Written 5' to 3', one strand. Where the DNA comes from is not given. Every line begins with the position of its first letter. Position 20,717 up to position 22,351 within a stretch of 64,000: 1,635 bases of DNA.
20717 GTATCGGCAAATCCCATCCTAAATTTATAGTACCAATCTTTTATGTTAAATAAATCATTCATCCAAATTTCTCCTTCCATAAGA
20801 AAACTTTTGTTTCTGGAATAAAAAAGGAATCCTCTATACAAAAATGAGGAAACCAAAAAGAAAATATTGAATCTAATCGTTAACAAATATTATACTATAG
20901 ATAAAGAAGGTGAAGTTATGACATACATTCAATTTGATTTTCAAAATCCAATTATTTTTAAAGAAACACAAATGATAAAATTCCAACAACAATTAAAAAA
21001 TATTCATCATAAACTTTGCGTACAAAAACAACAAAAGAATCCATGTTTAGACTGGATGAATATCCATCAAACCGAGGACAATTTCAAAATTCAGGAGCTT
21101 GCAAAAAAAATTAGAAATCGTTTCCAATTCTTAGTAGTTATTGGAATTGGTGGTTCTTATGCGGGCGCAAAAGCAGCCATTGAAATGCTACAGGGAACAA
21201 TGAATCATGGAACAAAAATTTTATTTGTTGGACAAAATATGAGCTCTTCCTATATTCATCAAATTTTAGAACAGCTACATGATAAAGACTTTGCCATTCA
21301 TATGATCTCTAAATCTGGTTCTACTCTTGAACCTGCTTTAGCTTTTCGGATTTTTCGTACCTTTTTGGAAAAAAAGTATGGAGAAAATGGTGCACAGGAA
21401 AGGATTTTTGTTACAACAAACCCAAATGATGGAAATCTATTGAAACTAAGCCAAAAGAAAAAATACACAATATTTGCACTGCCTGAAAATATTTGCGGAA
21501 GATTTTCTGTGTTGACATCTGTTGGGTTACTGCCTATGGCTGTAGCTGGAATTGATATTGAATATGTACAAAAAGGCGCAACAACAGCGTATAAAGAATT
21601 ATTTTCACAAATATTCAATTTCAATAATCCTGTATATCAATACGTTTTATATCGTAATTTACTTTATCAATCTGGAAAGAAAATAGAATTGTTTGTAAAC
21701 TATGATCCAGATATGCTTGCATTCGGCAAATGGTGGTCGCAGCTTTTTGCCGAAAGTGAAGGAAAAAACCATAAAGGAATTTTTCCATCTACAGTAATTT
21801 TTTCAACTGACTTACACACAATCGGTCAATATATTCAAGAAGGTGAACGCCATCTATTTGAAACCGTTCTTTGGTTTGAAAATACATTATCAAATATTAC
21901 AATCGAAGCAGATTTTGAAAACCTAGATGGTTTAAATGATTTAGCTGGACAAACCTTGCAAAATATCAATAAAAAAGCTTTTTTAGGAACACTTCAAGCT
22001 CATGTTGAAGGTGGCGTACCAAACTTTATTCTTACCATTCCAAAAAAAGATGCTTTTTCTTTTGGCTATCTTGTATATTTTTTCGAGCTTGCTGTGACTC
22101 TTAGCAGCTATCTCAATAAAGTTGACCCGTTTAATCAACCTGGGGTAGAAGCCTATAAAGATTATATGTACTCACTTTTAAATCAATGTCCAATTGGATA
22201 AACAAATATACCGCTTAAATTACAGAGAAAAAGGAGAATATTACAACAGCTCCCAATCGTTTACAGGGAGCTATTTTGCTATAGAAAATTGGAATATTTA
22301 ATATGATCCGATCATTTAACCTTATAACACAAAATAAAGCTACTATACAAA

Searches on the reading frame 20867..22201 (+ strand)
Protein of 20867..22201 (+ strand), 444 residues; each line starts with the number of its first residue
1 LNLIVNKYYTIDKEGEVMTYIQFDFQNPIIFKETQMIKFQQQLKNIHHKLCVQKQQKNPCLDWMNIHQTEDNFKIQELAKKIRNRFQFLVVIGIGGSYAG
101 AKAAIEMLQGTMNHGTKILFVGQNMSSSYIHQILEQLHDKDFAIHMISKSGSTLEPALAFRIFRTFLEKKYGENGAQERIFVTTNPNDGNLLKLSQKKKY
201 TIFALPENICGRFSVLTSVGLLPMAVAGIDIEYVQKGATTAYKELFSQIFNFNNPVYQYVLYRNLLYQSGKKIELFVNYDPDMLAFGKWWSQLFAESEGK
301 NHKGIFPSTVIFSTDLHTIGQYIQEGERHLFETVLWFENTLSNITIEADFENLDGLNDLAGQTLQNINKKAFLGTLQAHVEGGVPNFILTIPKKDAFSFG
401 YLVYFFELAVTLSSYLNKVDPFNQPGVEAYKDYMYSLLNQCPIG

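Call 44: list_cluster_members(proteins=[window:20867-22201:+, window:51681-53054:-, window:30218-31366:-, window:29337-30221:-])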
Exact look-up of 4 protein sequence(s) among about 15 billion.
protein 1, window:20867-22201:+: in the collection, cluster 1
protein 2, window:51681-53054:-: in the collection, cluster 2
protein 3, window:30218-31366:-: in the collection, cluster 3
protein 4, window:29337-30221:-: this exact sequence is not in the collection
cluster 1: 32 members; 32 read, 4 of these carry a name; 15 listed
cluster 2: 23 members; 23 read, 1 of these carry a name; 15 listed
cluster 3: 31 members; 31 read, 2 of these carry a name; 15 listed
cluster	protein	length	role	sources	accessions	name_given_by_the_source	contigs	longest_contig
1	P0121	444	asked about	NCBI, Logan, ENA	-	-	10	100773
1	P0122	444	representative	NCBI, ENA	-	-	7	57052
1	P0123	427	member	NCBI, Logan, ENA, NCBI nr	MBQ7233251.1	MAG: glucose-6-phosphate isomerase [Bacillales bacterium] | glucose-6-phosphate isomerase [Bacillales bacterium]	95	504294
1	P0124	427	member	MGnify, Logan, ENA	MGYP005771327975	FL=1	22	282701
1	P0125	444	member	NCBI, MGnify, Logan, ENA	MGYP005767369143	FL=1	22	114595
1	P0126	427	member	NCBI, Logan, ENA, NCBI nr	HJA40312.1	MAG TPA: glucose-6-phosphate isomerase [Firmicutes bacterium] | glucose-6-phosphate isomerase [Bacillota bacterium]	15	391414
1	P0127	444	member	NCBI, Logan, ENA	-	-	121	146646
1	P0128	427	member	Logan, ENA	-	-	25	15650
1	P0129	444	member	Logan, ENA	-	-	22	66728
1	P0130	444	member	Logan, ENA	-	-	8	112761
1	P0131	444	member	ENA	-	-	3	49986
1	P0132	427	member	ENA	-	-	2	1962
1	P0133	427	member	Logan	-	-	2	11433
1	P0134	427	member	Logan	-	-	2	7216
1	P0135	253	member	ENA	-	-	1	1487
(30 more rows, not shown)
